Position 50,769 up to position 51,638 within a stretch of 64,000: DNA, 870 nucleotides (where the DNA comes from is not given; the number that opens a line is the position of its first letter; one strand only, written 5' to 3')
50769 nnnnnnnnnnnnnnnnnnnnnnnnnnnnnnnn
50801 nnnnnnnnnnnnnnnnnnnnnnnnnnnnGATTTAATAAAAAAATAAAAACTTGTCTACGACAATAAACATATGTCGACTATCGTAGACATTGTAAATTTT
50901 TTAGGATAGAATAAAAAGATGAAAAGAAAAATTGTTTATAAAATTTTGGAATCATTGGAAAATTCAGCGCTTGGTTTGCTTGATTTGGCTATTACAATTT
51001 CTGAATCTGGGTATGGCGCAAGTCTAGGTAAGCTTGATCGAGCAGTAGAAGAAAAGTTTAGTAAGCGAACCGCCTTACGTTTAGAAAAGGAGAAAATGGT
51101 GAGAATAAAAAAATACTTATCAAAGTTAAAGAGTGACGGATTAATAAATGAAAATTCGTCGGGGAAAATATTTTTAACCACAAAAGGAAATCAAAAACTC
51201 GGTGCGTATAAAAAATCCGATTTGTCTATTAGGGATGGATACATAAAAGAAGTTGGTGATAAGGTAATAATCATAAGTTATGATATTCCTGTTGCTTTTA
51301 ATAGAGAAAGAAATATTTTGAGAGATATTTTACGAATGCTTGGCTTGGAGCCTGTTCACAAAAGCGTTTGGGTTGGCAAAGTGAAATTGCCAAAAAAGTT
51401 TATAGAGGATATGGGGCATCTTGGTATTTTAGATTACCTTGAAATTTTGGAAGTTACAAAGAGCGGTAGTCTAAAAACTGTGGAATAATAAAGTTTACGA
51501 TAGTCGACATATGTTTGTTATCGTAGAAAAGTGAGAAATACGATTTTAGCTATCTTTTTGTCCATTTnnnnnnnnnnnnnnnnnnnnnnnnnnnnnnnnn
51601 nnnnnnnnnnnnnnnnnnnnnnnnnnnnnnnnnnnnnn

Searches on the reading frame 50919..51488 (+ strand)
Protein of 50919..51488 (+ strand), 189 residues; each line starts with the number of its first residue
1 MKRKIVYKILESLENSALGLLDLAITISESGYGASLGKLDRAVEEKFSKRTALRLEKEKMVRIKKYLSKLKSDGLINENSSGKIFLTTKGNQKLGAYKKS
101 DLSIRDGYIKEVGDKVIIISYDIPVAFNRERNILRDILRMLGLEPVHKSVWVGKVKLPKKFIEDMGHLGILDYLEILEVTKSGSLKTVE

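Call 7: search_protein_families(library=pfam, proteins=[window:50919-51488:+], max_evalue=0.01)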
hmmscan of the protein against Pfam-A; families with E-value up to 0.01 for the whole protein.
window:50919-51488:+ (189 aa): 2 families
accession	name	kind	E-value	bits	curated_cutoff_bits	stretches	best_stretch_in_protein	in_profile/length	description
PF20803.2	PaaX_M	-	1e-06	29.2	24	1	118-183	10-75/83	PaaX protein central Cas2-like domain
PF14947.12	HTH_45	-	0.00025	21.4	25.5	1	62-99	35-71/77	Winged helix-turn-helix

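Call 8: search_protein_families(library=ncbifam, proteins=[window:50919-51488:+], max_evalue=0.01)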
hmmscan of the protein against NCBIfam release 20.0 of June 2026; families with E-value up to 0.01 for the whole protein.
window:50919-51488:+ (189 aa): 1 family
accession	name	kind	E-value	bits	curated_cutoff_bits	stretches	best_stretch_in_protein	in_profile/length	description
NF053610.1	Sso10a_fam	subfamily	3.9e-06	26.8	60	1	62-92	33-62/64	Sso10a family chromatin protein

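Call 12: find_homologous_proteins(query=window:50919-51488:+, max_evalue=0.001)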
Query window:50919-51488:+ (189 aa): 208 proteins with E <= 0.001 among 445 candidates; the best 120 are listed.
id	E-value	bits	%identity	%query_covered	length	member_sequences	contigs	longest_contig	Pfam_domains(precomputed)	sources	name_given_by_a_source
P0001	5.6e-112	389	100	100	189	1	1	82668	PF20803.3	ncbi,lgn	ncbi:MAG: hypothetical protein V4439_03575 [Patescibacteria group bacterium]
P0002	2.3e-68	247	66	98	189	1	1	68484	PF20803.3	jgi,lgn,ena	-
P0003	7.8e-67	242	64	98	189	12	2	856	PF20803.3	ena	-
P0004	1.3e-63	232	66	98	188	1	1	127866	PF20803.3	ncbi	ncbi:MAG: hypothetical protein V4439_03180 [Patescibacteria group bacterium]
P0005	2.2e-63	231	62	98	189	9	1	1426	PF20803.3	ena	-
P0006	1.0e-59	219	60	99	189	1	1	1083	PF20803.3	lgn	-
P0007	3.4e-58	214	61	99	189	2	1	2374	PF20803.3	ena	-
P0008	1.2e-57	212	56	99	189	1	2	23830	PF20803.3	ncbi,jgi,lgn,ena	-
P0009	1.2e-57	212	56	99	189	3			PF20803.3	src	-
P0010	1.8e-57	212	58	99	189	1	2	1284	PF20803.3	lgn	-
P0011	1.0e-56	209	56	99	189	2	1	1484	PF20803.3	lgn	-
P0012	5.0e-56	207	55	99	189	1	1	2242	PF20803.3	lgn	-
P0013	6.3e-56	207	56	99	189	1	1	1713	PF20803.3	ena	-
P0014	1.4e-55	206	56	99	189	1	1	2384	PF20803.3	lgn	-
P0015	1.5e-55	206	55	99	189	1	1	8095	PF20803.3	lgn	-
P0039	3.3e-54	201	57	99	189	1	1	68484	PF20803.3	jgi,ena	-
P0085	9.1e-51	190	51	99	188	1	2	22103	PF20803.3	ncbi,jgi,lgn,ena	-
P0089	9.7e-51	190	51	99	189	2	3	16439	PF20803.3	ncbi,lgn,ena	ncbi:MAG: hypothetical protein AAB809_01675 [Patescibacteria group bacterium]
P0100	4.2e-50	188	52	98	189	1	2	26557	PF20803.3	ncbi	-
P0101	4.8e-50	188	52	100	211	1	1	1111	PF20803.3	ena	-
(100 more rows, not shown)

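Call 13: find_encoding_contigs(protein=P0004, flank=10000, max_places=3)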
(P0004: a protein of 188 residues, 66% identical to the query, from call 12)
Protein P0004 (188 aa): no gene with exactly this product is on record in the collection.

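Call 14: find_encoding_contigs(protein=P0002, flank=10000, max_places=3)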
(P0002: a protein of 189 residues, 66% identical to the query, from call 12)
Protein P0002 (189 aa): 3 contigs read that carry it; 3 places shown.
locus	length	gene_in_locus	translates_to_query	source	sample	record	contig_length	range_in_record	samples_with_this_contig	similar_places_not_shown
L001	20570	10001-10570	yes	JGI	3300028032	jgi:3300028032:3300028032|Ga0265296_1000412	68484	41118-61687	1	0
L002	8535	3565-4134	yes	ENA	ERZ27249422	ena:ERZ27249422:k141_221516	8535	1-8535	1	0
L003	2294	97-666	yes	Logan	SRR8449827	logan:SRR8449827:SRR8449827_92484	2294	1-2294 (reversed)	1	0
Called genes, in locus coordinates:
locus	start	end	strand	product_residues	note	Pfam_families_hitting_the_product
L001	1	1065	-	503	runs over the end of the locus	PF13328:HD_4, PF01966:HD, PF04607:RelA_SpoT, PF02824:TGS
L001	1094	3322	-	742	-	PF01751:Toprim, PF01131:Topoisom_bac, PF01396:Zn_ribbon_Top1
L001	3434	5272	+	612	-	PF13230:GATase_4 (weak), PF13522:GATase_6, PF13537:GATase_7, PF01380:SIS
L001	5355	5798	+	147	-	-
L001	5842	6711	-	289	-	PF02481:DNA_processg_A, PF17782:WHD_DprA (weak)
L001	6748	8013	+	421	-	PF02403:Seryl_tRNA_N, PF00587:tRNA-synt_2b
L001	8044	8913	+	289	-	-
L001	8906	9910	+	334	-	PF01207:Dus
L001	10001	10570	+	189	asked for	PF20803:PaaX_M (weak)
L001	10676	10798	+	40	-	-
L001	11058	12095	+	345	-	PF05496:RuvB_N (weak), PF13177:DNA_pol3_delta2 (weak), PF00004:AAA, PF13177:DNA_pol3_delta2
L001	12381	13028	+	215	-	-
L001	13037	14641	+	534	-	-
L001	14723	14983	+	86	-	-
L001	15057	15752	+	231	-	-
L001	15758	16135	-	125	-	PF01726:LexA_DNA_bind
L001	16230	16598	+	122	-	PF03852:Vsr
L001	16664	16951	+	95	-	PF01022:HTH_5 (weak)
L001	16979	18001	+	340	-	PF13310:Virulence_RhuM, PF02661:Fic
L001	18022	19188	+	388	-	PF05345:He_PIG (weak)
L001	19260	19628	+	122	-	-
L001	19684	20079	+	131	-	-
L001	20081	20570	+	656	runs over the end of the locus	PF04473:DUF553 (weak)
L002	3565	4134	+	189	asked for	PF20803:PaaX_M (weak)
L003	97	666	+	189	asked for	PF20803:PaaX_M (weak)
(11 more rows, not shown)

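Call 20: find_related_loci(query=A1, collection=genome_contigs, flank=10000)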
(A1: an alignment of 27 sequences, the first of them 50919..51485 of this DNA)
Query A1 (189 aa) in genome_contigs; peptide patterns used: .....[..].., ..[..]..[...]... (x = any residue, [..] = any of these).
74 stretches matched a pattern; 35 encode a relative of the query (tblastn E <= 1e-3); 35 distinct loci.
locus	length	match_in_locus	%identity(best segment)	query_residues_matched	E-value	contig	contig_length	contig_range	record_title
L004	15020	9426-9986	56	1-187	5e-61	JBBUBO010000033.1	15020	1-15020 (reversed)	MAG: Patescibacteria group bacterium isolate H51-bin090_1 H51_bin090_1_000000000033, whole genome shotgun sequence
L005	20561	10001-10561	53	1-187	1e-59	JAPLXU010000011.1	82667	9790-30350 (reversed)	MAG: Candidatus Nomurabacteria bacterium isolate LacPavin_0419_WC70L_MAG_39_11 LacPavin_0419_WC70L_scaffold_124681, whol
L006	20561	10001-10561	52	1-187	2e-59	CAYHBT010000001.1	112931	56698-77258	MAG TPA_asm: uncultured Candidatus Saccharibacteria bacterium isolate ERP119702_co2_98 genome assembly, contig: NODE_43_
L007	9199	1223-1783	53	1-187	6e-59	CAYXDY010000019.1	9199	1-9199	MAG TPA_asm: uncultured Candidatus Saccharibacteria bacterium isolate SRP319275_co1_128 genome assembly, contig: NODE_98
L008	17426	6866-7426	52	1-187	3e-58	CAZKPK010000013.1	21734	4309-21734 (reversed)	MAG TPA_asm: uncultured Candidatus Saccharibacteria bacterium isolate SRP269290_co1_320 genome assembly, contig: NODE_28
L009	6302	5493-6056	53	1-188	2e-57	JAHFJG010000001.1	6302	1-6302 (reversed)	MAG: Candidatus Doudnabacteria bacterium isolate nzgw380 NODE_23541_length_6303_cov_4.551278, whole genome shotgun seque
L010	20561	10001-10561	53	1-187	3e-57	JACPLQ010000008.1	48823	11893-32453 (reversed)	MAG: Candidatus Nomurabacteria bacterium isolate NC_groundwater_525_Ag_S-0.1um_41_10 S35_SO-1_scaffold_123576, whole gen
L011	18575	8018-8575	52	1-186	2e-56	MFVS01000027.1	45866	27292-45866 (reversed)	MAG: Candidatus Nomurabacteria bacterium RIFCSPLOWO2_12_FULL_40_42 rifcsplowo2_12_scaffold_551, whole genome shotgun seq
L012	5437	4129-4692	52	1-188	2e-56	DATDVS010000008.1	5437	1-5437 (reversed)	MAG TPA_asm: Candidatus Paceibacterota bacterium isolate SMAG_U8090 k141_612942, whole genome shotgun sequence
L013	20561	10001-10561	50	1-187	1e-56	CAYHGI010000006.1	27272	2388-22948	MAG TPA_asm: uncultured Candidatus Saccharibacteria bacterium isolate ERP119705_co12_309 genome assembly, contig: NODE_1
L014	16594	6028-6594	50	1-189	2e-56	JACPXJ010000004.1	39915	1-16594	MAG: Candidatus Nomurabacteria bacterium isolate NC_groundwater_834_Pr1_B-0.1um_42_21 Montesol18_Bp1_scaffold_102453, wh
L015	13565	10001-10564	53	1-188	1e-55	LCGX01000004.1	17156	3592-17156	MAG: Candidatus Nomurabacteria bacterium GW2011_GWF2_43_8 UW07_C0004, whole genome shotgun sequence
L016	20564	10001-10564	53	1-188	8e-56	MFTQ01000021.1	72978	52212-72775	MAG: Candidatus Nomurabacteria bacterium RIFCSPHIGHO2_01_FULL_41_71 rifcsphigho2_01_scaffold_872, whole genome shotgun s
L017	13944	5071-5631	52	1-187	2e-55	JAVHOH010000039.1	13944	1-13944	MAG: Candidatus Paceibacterota bacterium isolate WB02no19_35_22 NODE_2369_length_13944_cov_13.307510, whole genome shotg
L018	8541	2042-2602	50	1-187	1e-55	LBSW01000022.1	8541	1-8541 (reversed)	MAG: Parcubacteria group bacterium GW2011_GWB1_37_13 US41_C0022, whole genome shotgun sequence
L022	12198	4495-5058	49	1-188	1e-53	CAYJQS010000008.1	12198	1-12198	MAG TPA_asm: uncultured Candidatus Saccharibacteria bacterium isolate ERP125453_co1_243 genome assembly, contig: NODE_58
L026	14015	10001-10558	47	1-186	7e-52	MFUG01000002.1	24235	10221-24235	MAG: Candidatus Nomurabacteria bacterium RIFCSPHIGHO2_02_FULL_42_19 rifcsphigho2_02_scaffold_11903, whole genome shotgun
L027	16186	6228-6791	48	1-188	8e-52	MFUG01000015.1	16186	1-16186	MAG: Candidatus Nomurabacteria bacterium RIFCSPHIGHO2_02_FULL_42_19 rifcsphigho2_02_scaffold_6401, whole genome shotgun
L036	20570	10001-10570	39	1-189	4e-31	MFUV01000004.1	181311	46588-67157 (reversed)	MAG: Candidatus Nomurabacteria bacterium RIFCSPLOWO2_01_FULL_39_18 rifcsplowo2_01_scaffold_279, whole genome shotgun seq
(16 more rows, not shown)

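Call 37: search_solved_structures(query=A1, max_evalue=1, show_alignments=2)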
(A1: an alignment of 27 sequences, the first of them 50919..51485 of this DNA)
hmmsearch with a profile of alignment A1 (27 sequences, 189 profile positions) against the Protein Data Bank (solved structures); distinct sequences matched with E-value up to 1: 8.
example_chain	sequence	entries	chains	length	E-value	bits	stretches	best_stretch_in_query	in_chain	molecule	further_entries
6ogy_A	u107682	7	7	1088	0.32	14.1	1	15-140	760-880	RNA-dependent RNA polymerase of rotavirus A | RNA-directed RNA polymerase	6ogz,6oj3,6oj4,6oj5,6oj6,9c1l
3k9d_A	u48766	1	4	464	0.42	13.7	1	16-85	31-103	ALDEHYDE DEHYDROGENASE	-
4f5x_W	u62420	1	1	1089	0.45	13.6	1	15-140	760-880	RNA-directed RNA polymerase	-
2r7o_A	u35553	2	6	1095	0.45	13.6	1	15-140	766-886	RNA-dependent RNA polymerase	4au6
2r7q_A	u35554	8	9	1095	0.45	13.6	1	15-140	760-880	RNA-dependent RNA polymerase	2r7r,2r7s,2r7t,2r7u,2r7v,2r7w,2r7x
4lr3_A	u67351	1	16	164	0.84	12.7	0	6-57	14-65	protein YfbU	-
1wpb_A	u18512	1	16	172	0.91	12.6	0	6-57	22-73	hypothetical protein yfbU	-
8inf_1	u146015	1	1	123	0.96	12.5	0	33-111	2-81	Uncharacterized protein C11orf98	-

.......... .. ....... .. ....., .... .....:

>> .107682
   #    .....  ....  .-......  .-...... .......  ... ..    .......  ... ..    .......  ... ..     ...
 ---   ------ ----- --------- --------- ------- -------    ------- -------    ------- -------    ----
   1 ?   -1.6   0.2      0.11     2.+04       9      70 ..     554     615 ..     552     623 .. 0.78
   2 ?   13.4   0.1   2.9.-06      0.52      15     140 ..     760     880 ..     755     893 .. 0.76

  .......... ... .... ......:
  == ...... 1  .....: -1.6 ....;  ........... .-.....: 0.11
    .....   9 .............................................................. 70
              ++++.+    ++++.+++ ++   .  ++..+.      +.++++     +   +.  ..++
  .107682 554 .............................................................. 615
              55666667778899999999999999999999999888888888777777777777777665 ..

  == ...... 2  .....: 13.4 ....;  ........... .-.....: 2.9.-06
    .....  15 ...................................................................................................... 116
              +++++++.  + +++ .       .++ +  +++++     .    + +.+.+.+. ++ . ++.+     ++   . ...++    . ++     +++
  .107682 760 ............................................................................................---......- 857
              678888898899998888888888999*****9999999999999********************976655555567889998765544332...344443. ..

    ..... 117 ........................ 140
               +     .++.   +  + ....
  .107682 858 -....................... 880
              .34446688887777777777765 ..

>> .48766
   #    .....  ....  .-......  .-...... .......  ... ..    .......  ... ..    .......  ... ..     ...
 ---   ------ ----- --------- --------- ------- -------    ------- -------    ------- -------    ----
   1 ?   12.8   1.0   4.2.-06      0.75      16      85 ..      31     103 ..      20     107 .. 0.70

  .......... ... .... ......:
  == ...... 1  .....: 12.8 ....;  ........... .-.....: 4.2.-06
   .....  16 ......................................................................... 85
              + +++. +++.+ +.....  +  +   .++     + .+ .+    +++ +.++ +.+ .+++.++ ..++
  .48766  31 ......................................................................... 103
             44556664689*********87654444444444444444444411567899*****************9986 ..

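Call 42: predict_structure(alignment_id=A1)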
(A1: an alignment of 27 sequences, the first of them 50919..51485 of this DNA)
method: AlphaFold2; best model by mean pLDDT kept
length: 189 residues; sequences in the alignment: 27
mean_pLDDT: 74.2   pTM: 0.46
mean pLDDT of the five models: 74.2, 70.5, 70.4, 63.9, 63.5
residues with pLDDT >= 90: 36; 70-90: 85; 50-70: 45; < 50: 23
segments of 3 or more residues with pLDDT < 50: 1-19, 101-103
pLDDT, mean of each block of 10 residues (from residue 1): 43 43 58 58 66 69 74 83 81 65 64 91 86 91 93 91 86 90 79
secondary structure, 60 per line:
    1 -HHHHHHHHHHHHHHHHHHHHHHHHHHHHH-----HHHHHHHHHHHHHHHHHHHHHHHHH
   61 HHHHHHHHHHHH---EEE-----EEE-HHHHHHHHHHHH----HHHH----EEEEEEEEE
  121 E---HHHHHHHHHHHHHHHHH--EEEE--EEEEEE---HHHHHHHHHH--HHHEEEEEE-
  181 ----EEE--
elements in order: H2-30 H36-72 E76-78 E84-86 H88-99 H104-107 E112-121 H125-141 E144-147 E150-155 H159-168 E174-179 E185-187

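Call 44: search_protein_families(library=pfam, proteins=[L016:15007-15732:+, L016:15750-17114:+, L016:17372-18343:+, L016:18253-18810:+, L016:13154-14899:+, L004:2253-3548:+, L013:5219-5854:+, L036:3088-3576:+, L009:102-692:+, L026:5774-6394:+], max_evalue=0.01)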
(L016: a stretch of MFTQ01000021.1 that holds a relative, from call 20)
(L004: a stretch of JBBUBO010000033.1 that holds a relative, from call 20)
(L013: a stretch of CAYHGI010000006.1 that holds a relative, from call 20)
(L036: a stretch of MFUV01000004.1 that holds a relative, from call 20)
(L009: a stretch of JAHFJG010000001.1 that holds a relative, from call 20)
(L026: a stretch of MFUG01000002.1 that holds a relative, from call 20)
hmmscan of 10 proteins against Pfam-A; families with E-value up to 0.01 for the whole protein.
L016:15007-15732:+ (241 aa): 2 families
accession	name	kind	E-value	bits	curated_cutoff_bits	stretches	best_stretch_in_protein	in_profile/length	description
PF01386.24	Ribosomal_L25p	-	5.6e-19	68.8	23.6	1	20-104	1-82/82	Ribosomal L25p family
PF14693.11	Ribosomal_TL5_C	-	6.6e-17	62.1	27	1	112-196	1-83/84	Ribosomal protein TL5, C-terminal domain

L016:15750-17114:+ (454 aa): 1 family
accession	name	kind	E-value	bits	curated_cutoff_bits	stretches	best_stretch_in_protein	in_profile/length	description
PF13406.11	SLT_2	-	1.7e-06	27.9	24.3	1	246-406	51-197/292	Transglycosylase SLT domain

L016:17372-18343:+ (323 aa): 2 families
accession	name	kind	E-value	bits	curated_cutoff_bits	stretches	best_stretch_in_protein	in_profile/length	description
PF03462.23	PCRF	-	3.8e-47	161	24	1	16-173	38-194/194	PCRF domain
PF00472.26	RF-1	-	6.2e-39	133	35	1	182-290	3-116/116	RF-1 domain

L016:18253-18810:+ (185 aa): 1 family
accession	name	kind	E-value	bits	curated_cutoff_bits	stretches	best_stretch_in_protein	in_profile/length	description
PF00076.28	RRM_1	-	7.8e-22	77.4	20.7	1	77-146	1-69/70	RNA recognition motif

L016:13154-14899:+ (581 aa): 2 families
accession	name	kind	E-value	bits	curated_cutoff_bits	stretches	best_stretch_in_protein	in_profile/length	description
PF02913.24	FAD-oxidase_C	-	1.5e-46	159.6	21.2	1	289-553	3-247/248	FAD linked oxidases, C-terminal domain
PF01565.28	FAD_binding_4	-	6.5e-20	71.7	26.4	1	34-198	1-133/139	FAD binding domain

L004:2253-3548:+ (431 aa): 2 families
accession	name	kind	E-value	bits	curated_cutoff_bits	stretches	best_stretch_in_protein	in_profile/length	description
PF08245.18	Mur_ligase_M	-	1.1e-23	84.7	24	1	31-249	1-199/200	Mur ligase middle domain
PF02875.26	Mur_ligase_C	-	5.3e-21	76.2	28.4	1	272-397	1-126/127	Mur ligase, glutamate ligase domain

L013:5219-5854:+ (211 aa): 3 families
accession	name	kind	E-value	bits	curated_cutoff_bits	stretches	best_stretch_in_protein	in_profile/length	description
PF20803.2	PaaX_M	-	2e-19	69.9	24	1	119-190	2-73/83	PaaX protein central Cas2-like domain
PF09827.14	CRISPR_Cas2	-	0.00013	22.5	23.8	1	125-172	2-46/74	CRISPR associated protein Cas2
PF14277.12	DUF4364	-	0.0026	18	26.9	1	70-110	35-75/162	Domain of unknown function (DUF4364)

L036:3088-3576:+ (162 aa): 2 families
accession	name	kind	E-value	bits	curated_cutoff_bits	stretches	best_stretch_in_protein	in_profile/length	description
PF20803.2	PaaX_M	-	2.6e-13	50.3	24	1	93-153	10-70/83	PaaX protein central Cas2-like domain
PF09827.14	CRISPR_Cas2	-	4.9e-05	23.9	23.8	1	92-139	3-46/74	CRISPR associated protein Cas2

L009:102-692:+ (196 aa): 1 family
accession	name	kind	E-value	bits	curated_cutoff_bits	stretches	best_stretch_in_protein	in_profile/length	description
PF20803.2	PaaX_M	-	5e-20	71.8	24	1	109-174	2-67/83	PaaX protein central Cas2-like domain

L026:5774-6394:+ (206 aa): 2 families
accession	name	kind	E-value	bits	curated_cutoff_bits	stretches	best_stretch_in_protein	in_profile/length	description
PF20803.2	PaaX_M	-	2.3e-20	72.9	24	1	114-185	2-73/83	PaaX protein central Cas2-like domain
PF14277.12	DUF4364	-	0.0061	16.8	26.9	1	66-106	36-76/162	Domain of unknown function (DUF4364)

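Call 66: search_protein_representatives(alignment_id=A1)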
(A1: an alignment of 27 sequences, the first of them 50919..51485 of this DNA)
Query: 27 sequences, 189 profile positions. Proteins with E-value up to 0.001 (for the whole library): 1988; up to 1e-10: 982; up to 1e-30: 249. The best 150 are listed.
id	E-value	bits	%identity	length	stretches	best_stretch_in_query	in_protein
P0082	2.0e-92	324.6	-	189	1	1-188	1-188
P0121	1.6e-70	253.1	-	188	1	1-188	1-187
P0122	3.9e-66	238.8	-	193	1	2-188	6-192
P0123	3.1e-65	235.9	-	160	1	41-188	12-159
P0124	1.7e-60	220.4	-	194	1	1-187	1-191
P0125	1.3e-51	191.4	-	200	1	2-187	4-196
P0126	2.1e-51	190.8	-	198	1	5-188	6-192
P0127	1.5e-49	184.7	-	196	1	2-188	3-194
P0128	1.0e-48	182.0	-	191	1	1-186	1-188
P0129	1.0e-46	175.5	-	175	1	1-174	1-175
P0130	1.8e-46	174.7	-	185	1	2-184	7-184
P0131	6.6e-46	172.9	-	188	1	1-188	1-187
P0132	1.1e-45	172.1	-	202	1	1-187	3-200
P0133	1.2e-45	172.1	-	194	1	1-187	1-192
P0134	1.4e-45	171.8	-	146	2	74-185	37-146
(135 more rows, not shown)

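Call 70: find_related_loci(query=A1, collection=viral_contigs, flank=5000)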
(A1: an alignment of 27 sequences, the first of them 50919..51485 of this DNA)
Query A1 (189 aa) in viral_contigs; peptide patterns used: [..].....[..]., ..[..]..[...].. (x = any residue, [..] = any of these).
26 stretches matched a pattern, but none encodes a relative of the query by tblastn (E <= 1e-3).

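Call 71: find_encoding_contigs(protein=P0039, flank=10000, max_places=1)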
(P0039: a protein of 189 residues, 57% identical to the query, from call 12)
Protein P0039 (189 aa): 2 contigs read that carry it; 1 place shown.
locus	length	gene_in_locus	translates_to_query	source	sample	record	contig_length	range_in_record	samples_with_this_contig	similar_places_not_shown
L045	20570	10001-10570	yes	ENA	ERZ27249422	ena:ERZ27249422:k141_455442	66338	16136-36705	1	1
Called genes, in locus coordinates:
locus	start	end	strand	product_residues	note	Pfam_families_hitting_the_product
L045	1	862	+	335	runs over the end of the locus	PF03717:PBP_dimer, PF00905:Transpeptidase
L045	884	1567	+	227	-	PF00905:Transpeptidase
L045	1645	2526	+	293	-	-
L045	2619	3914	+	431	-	PF08245:Mur_ligase_M, PF02875:Mur_ligase_C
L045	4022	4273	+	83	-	-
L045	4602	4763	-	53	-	-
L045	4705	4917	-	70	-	-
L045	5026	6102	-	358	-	PF02646:RmuC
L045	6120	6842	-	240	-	PF00929:RNase_T, PF01612:DNA_pol_A_exo1, PF20600:ExoX-like_C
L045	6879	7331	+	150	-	PF09424:YqeY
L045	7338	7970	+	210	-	-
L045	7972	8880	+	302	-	PF03690:MYG1_exonuc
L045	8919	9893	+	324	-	PF01018:GTP1_OBG, PF03193:RsgA_GTPase (faint), PF01926:MMR_HSR1, PF02421:FeoB_N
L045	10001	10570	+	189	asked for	PF20803:PaaX_M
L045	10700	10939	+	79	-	-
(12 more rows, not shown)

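Call 73: search_solved_structures(query=L026:5774-6394:+, max_evalue=1, show_alignments=3)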
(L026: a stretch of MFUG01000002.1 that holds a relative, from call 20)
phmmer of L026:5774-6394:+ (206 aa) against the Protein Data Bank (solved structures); distinct sequences matched with E-value up to 1: 0.

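Call 80: find_encoding_contigs(protein=P0089, flank=1000, max_places=1)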
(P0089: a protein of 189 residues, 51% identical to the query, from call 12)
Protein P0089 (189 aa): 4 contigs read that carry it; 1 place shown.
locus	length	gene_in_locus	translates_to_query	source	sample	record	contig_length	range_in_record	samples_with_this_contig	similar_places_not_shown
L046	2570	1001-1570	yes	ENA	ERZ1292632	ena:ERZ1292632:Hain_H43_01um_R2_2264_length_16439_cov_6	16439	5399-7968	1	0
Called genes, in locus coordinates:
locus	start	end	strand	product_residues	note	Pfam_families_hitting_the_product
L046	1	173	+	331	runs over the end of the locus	PF01018:GTP1_OBG, PF01926:MMR_HSR1, PF02421:FeoB_N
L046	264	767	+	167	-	-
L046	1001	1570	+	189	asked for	PF20803:PaaX_M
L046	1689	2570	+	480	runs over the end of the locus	PF02934:GatB_N, PF02637:GatB_Yqey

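Call 81: find_encoding_contigs(protein=P0100, flank=1000, max_places=1)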
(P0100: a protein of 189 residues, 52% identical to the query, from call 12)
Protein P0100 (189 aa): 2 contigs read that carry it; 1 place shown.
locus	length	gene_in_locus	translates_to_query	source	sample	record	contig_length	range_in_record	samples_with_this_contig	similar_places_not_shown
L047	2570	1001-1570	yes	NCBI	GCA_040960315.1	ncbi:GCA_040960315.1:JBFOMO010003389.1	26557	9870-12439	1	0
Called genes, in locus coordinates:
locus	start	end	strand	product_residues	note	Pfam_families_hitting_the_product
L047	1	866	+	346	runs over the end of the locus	PF01018:GTP1_OBG, PF01926:MMR_HSR1, PF02421:FeoB_N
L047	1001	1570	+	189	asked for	PF20803:PaaX_M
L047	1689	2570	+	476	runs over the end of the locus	PF02934:GatB_N, PF02637:GatB_Yqey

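Call 82: find_encoding_contigs(protein=P0006, flank=1000, max_places=1)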
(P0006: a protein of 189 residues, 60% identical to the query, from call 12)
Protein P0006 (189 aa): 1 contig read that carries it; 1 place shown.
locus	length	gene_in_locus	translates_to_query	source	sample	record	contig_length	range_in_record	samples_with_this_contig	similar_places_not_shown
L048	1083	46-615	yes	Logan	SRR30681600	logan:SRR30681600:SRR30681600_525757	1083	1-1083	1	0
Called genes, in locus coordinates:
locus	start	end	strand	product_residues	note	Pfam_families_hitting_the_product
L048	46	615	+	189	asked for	PF20803:PaaX_M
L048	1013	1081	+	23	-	?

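Call 83: find_encoding_contigs(protein=P0007, flank=1000, max_places=1)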
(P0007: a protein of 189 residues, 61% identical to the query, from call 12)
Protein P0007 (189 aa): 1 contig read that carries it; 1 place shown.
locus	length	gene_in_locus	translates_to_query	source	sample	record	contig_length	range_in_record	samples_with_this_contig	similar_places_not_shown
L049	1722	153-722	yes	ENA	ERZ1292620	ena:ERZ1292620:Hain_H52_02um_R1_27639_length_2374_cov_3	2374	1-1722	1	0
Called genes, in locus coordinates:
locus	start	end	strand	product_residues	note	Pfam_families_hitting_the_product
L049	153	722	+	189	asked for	PF20803:PaaX_M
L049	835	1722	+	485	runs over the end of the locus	PF02934:GatB_N, PF02637:GatB_Yqey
